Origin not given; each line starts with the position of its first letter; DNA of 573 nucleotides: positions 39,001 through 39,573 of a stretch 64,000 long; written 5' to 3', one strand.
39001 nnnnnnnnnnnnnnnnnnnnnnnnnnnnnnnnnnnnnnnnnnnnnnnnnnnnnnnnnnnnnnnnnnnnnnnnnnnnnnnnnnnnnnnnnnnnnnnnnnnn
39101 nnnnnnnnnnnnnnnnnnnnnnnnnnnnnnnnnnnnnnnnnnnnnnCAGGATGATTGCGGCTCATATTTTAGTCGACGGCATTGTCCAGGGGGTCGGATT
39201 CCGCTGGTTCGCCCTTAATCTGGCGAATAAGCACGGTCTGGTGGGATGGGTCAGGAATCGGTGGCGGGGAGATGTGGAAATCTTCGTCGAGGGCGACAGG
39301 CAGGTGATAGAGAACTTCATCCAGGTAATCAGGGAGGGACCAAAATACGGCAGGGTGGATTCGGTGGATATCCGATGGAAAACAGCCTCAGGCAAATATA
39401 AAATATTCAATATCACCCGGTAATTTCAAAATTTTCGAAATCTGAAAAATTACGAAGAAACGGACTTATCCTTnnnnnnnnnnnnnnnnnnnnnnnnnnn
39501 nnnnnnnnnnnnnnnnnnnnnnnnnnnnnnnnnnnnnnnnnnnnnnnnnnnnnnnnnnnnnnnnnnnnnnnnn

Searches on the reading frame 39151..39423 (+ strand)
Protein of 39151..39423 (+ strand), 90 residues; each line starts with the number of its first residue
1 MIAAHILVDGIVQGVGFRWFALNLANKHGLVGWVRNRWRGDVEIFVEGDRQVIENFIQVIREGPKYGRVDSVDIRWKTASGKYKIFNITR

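Call 54: search_protein_families(library=pfam, proteins=[window:39151-39423:+], max_evalue=0.0001)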
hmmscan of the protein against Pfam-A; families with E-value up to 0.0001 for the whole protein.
window:39151-39423:+ (90 aa): 1 family
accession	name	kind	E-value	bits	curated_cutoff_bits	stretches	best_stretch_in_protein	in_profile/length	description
PF00708.24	Acylphosphatase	-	6.4e-26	90.9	22.5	1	5-88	2-85/85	Acylphosphatase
